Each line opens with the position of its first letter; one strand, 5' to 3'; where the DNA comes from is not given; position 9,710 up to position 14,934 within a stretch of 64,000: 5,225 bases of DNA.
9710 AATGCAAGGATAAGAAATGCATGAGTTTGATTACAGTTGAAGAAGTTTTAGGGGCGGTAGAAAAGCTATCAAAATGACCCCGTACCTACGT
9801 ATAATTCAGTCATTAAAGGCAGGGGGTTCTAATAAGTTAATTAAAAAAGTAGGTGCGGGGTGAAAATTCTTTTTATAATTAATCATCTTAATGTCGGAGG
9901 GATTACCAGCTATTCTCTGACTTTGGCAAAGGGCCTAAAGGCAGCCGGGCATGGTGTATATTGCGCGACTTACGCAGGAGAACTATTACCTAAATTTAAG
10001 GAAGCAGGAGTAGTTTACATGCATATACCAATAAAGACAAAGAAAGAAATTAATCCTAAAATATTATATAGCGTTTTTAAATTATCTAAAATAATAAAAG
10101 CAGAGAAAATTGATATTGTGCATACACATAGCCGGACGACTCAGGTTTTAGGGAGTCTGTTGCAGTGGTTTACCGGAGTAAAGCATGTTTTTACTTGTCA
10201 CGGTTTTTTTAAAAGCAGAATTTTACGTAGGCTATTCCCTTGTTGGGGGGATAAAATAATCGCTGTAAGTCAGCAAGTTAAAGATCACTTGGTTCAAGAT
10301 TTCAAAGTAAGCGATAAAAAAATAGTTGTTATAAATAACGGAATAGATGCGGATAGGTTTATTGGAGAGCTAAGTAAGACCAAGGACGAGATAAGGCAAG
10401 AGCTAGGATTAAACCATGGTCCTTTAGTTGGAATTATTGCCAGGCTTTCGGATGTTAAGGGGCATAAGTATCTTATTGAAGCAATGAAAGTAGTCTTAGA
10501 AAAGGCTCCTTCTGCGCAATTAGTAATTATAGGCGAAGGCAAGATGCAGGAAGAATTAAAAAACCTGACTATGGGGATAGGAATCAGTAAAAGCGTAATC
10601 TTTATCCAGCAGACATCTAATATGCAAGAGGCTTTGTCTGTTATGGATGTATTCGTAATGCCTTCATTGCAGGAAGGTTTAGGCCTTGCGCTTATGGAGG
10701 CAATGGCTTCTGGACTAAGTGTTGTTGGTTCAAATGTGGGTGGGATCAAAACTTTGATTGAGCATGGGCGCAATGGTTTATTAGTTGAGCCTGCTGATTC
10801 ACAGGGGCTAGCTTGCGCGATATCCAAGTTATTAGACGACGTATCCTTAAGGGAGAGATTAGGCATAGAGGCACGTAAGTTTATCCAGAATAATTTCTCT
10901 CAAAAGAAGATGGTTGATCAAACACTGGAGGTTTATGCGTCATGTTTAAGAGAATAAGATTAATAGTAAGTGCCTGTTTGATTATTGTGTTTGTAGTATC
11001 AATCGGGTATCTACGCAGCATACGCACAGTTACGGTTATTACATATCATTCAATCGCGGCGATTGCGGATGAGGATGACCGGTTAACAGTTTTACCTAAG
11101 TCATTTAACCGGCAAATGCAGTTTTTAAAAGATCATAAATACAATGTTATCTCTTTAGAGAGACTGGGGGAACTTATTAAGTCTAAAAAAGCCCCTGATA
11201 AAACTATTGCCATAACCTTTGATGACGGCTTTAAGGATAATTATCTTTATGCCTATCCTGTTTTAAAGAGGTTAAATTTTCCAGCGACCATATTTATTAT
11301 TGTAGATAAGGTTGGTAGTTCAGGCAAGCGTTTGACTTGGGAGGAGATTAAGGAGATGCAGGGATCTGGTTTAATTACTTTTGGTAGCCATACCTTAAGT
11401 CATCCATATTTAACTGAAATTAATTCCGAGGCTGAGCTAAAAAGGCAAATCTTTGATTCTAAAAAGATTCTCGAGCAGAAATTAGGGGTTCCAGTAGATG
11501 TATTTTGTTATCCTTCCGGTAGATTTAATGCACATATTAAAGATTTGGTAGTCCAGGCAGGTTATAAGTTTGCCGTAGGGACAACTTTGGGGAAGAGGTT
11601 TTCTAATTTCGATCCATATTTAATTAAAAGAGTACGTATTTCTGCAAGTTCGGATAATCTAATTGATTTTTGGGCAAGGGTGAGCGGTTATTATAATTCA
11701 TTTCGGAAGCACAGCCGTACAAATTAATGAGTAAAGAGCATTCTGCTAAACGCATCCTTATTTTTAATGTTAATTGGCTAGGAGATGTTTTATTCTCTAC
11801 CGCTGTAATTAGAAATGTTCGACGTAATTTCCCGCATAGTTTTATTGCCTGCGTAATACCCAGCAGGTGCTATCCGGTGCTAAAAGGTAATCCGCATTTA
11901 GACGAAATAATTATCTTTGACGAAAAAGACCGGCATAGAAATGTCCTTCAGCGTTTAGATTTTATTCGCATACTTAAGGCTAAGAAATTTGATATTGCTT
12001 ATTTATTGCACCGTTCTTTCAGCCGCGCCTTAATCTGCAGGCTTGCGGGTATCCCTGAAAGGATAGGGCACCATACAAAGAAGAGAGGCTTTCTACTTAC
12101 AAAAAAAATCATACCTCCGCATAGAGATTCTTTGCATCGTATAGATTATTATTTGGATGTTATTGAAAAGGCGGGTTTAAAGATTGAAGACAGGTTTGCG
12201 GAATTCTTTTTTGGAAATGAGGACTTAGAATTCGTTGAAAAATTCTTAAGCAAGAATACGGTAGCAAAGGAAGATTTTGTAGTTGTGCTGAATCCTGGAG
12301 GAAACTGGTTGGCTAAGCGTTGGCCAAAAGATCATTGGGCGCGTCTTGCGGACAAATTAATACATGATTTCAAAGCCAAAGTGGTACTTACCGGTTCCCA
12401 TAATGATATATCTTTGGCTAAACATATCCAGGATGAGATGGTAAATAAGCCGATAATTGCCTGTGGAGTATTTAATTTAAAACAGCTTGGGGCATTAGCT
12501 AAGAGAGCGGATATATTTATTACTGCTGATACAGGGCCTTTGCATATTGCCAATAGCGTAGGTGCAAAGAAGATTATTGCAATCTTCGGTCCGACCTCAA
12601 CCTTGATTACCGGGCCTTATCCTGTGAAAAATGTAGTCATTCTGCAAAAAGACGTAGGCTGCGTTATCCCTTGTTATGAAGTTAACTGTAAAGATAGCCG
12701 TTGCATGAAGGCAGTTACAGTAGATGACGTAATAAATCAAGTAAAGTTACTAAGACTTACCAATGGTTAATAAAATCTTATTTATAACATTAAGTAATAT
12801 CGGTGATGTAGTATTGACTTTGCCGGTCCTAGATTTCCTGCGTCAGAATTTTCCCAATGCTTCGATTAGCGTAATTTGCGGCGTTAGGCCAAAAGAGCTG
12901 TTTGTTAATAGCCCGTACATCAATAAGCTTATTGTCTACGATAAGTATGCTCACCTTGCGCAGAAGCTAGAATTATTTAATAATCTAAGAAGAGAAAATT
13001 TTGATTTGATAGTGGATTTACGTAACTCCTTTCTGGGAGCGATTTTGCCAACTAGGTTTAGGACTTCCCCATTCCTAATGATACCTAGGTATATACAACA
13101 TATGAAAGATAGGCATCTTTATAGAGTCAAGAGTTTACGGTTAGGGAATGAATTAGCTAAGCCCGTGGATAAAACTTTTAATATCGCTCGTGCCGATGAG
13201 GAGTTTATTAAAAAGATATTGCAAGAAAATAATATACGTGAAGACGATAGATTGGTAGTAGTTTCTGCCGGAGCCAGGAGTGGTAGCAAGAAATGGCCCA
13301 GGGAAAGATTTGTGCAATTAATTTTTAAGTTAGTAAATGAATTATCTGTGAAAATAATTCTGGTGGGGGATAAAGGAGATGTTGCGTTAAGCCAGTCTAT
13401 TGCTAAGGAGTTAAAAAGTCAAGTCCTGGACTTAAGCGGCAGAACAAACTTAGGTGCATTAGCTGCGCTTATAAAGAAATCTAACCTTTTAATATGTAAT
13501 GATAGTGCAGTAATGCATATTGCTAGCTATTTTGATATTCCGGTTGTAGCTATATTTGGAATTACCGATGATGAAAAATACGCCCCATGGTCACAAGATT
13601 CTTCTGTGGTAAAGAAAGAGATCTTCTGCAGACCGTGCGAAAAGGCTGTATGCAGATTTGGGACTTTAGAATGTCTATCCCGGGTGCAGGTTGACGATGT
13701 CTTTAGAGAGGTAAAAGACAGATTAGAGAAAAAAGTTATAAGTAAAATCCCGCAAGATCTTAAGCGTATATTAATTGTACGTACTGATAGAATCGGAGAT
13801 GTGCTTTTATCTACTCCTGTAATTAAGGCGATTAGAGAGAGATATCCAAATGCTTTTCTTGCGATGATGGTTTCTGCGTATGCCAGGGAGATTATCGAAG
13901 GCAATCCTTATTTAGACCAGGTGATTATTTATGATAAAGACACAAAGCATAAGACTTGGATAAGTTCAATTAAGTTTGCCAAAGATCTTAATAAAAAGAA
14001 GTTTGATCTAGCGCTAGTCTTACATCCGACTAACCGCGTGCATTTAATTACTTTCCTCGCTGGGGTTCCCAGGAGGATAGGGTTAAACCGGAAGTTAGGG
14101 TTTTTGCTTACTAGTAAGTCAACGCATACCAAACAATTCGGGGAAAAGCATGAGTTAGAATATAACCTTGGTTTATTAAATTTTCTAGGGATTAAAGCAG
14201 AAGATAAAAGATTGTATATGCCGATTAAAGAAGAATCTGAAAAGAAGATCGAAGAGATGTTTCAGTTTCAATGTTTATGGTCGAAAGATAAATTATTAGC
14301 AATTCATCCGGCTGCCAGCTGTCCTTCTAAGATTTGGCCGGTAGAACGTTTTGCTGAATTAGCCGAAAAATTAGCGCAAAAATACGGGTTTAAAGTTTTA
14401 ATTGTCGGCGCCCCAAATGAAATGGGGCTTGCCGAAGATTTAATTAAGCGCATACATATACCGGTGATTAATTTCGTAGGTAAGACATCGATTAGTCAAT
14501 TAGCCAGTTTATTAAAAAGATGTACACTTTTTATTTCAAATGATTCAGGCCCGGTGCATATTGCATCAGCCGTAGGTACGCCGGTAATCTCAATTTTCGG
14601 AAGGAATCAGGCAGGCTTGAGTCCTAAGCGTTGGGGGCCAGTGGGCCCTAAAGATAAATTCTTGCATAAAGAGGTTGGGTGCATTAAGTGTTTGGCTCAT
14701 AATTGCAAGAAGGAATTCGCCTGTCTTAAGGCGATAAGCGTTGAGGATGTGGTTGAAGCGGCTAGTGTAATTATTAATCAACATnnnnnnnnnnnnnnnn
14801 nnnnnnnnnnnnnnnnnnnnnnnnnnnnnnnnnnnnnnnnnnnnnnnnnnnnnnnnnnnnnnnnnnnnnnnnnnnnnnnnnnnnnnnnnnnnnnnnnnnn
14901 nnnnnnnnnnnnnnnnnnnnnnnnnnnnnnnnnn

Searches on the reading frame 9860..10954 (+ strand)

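Call 3: search_protein_families(library=pfam, proteins=[window:9860-10954:+], max_evalue=0.01)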
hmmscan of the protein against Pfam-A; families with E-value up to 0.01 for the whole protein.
window:9860-10954:+ (365 aa): 8 families
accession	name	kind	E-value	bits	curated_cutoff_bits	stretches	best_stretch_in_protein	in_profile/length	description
PF00534.26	Glycos_transf_1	-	1.4e-41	142.4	26.4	1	175-340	2-171/172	Glycosyl transferases group 1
PF13692.12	Glyco_trans_1_4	-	6.6e-38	130.6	27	1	188-327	2-142/142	Glycosyl transferases group 1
PF13439.12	Glyco_transf_4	-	1.7e-31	110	28.5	1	12-166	1-170/170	Glycosyltransferase Family 4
PF13579.12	Glyco_trans_4_4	-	9e-16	59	29.7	1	13-161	1-158/158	Glycosyl transferase 4-like domain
PF20706.3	GT4-conflict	-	1.1e-12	48.1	26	1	134-304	151-324/385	Family 4 Glycosyltransferase in conflict systems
PF13477.12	Glyco_trans_4_2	-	4.5e-06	27.3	23.4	1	3-115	2-108/139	Glycosyl transferase 4-like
PF08288.18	PIGA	-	0.00011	23.2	27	1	53-117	20-86/90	PIGA (GPI anchor biosynthesis)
PF13524.12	Glyco_trans_1_2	-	0.00038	20.9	25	1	268-356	57-143/144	Glycosyl transferase-like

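Call 4: search_protein_families(library=ncbifam, proteins=[window:9860-10954:+], max_evalue=0.01)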
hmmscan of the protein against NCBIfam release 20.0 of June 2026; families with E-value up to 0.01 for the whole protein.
window:9860-10954:+ (365 aa): 51 families (the best 25 are shown)
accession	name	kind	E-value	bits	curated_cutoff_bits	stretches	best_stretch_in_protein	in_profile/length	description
TIGR03088.1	stp2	hypoth_equivalog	5e-57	193.6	409.05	1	3-362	4-373/374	TIGR03088 family PEP-CTERM/XrtA system glycosyltransferase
TIGR03999.1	thiol_BshA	equivalog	2.6e-41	141.8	273.7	1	131-362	146-373/375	N-acetyl-alpha-D-glucosaminyl L-malate synthase BshA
NF041876.1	EPS_EpsE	equivalog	2.7e-39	135.6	400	1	73-350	103-384/389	exopolysaccharide biosynthesis GT4 family glycosyltransferase EpsE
TIGR02149.1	glgA_Coryne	subfamily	8.5e-38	130.5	302.4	1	131-361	146-389/391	glycogen synthase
TIGR04063.1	stp3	hypoth_equivalog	8.9e-37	126.9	442.05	1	131-362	159-395/397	TIGR04063 family PEP-CTERM/XrtA system glycosyltransferase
TIGR03449.1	mycothiol_MshA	equivalog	4.8e-33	114.6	462.5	1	131-363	166-404/406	D-inositol-3-phosphate glycosyltransferase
TIGR04157.1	glyco_rSAM_CFB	subfamily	6.4e-32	111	400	1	131-359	171-406/406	TIGR04157 family glycosyltransferase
TIGR04047.1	MSMEG_0565_glyc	hypoth_equivalog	3.4e-30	105.4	259.85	1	18-360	17-372/373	MSMEG_0565 family glycosyltransferase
NF050063.1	ProtGlycPglJ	equivalog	1.9e-25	89.9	500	1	114-356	130-360/363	N-acetylgalactosamine-N,N'-diacetylbacillosaminyl-diphospho-undecaprenol 4-alpha-N-acetylgalactosaminyltransferase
NF047684.1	TeichurnBiosyTuaC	equivalog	9.6e-25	87.3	550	1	131-361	166-388/391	teichuronic acid biosynthesis protein TuaC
NF053787.1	GlcN_PG_synth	equivalog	6.1e-23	81.2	480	1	131-362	145-359/361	N-acetylglucosaminyl phosphatidylglycerol synthase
TIGR02095.1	glgA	subfamily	9.7e-23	80.6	328.45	1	170-361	274-476/477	glycogen/starch synthase, ADP-glucose type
NF038011.1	PelF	equivalog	2.2e-20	73.2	100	1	130-359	258-489/489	GT4 family glycosyltransferase PelF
NF050056.1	ProtGlycPglH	equivalog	2.7e-20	72.7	600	1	1-358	1-349/354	GalNAc-alpha-(1->4)-GalNAc-alpha-(1->3)-diNAcBac-PP-undecaprenol alpha-1,4-N-acetyl-D-galactosaminyltransferase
NF038229.1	Glyco4_Geo_Pelo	equivalog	2.8e-20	72.6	400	1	131-363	111-337/338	GPMC system family 4 glycosyltransferase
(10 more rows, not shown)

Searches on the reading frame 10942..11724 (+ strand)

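Call 3: search_protein_families(library=pfam, proteins=[window:10942-11724:+], max_evalue=0.01)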
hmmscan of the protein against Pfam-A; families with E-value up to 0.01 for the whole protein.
window:10942-11724:+ (261 aa): 2 families
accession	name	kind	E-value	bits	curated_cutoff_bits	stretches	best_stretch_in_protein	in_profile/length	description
PF01522.26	Polysacc_deac_1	-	4.5e-30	104.6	23.1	1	82-210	2-123/124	Polysaccharide deacetylase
PF03065.20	Glyco_hydro_57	-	7.1e-08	32.5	21.2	1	133-223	91-181/291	Glycosyl hydrolase family 57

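Call 4: search_protein_families(library=ncbifam, proteins=[window:10942-11724:+], max_evalue=0.01)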
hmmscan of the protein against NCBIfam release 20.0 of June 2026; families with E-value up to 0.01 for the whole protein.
window:10942-11724:+ (261 aa): 10 families
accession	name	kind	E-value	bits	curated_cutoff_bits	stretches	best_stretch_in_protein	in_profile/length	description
TIGR03938.2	deacetyl_PgaB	equivalog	2.8e-27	95.3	321.9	1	29-153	2-144/621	poly-beta-1,6-N-acetyl-D-glucosamine N-deacetylase PgaB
TIGR03933.1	PIA_icaB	equivalog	1.2e-20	74.1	248.35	1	47-244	32-241/245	intercellular adhesin biosynthesis polysaccharide N-deacetylase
NF011176.0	PRK14581.1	equivalog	2.8e-16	58.8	1091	1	29-157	48-191/673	poly-beta-1,6-N-acetyl-D-glucosamine N-deacetylase PgaB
NF011177.0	PRK14582.1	equivalog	5.2e-16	58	923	1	30-164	49-198/671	poly-beta-1,6-N-acetyl-D-glucosamine N-deacetylase PgaB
TIGR02764.1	spore_ybaN_pdaB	equivalog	1.5e-12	47.7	237.4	1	85-210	4-123/191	polysaccharide deacetylase family sporulation protein PdaB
NF045820.1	PgAcgDacpgdA_Strep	equivalog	1.8e-07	30.3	800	1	82-200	263-375/463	peptidoglycan-N-acetylglucosamine deacetylase PgdA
TIGR02884.1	spore_pdaA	equivalog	1e-06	28.6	298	1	85-209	35-154/224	delta-lactam-biosynthetic de-N-acetylase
NF045821.1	PgAcgDacpgdA1_Bac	equivalog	5.1e-06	25.6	400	1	88-196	89-191/282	peptidoglycan-N-acetylglucosamine deacetylase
TIGR02873.1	spore_ylxY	hypoth_equivalog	1.4e-05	24.5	391.5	1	70-212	67-200/268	probable sporulation protein, polysaccharide deacetylase family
TIGR04243.1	nodulat_NodB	equivalog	5.1e-05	22.8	240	1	87-209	2-119/197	chitooligosaccharide deacetylase NodB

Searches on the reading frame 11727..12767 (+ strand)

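Call 3: search_protein_families(library=pfam, proteins=[window:11727-12767:+], max_evalue=0.01)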
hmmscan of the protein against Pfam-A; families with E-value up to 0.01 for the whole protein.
window:11727-12767:+ (347 aa): 1 family
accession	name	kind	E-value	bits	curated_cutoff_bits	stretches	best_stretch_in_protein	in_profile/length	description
PF01075.23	Glyco_transf_9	-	8.1e-36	124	22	1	77-312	2-233/247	Glycosyltransferase family 9 (heptosyltransferase)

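Call 4: search_protein_families(library=ncbifam, proteins=[window:11727-12767:+], max_evalue=0.01)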
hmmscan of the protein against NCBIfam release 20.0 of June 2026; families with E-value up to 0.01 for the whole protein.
window:11727-12767:+ (347 aa): 7 families
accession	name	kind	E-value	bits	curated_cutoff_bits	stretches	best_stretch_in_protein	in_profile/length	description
TIGR02195.1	heptsyl_trn_II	equivalog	3.2e-45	154.7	134.6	1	9-342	1-337/339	lipopolysaccharide heptosyltransferase II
TIGR02201.1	heptsyl_trn_III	equivalog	1.5e-37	129.5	170.2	1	9-340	1-340/344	putative lipopolysaccharide heptosyltransferase III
NF008162.0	PRK10916.1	equivalog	1e-29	103.8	569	1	9-305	2-305/348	ADP-heptose--LPS heptosyltransferase RfaF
NF007742.0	PRK10422.1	equivalog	4.2e-28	98.2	467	1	5-339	3-339/352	lipopolysaccharide core heptosyltransferase RfaQ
TIGR02193.1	heptsyl_trn_I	equivalog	2.1e-18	66.6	185.3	1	9-318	1-304/320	lipopolysaccharide heptosyltransferase I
NF008204.0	PRK10964.1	equivalog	1.5e-07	30.9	437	1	166-307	162-299/322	lipopolysaccharide heptosyltransferase RfaC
NF000077.1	Erm42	exception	0.0058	15.9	600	1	167-220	26-87/303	23S rRNA (adenine(2058)-N(6))-methyltransferase Erm(42)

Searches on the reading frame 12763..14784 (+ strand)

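Call 22: search_protein_families(library=pfam, proteins=[window:12763-14784:+], max_evalue=0.0001)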
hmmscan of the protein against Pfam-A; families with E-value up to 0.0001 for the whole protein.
window:12763-14784:+ (674 aa): 1 family
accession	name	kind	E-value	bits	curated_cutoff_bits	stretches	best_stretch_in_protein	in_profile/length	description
PF01075.23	Glyco_transf_9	-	1.3e-73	247.8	22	2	404-650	3-243/247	Glycosyltransferase family 9 (heptosyltransferase)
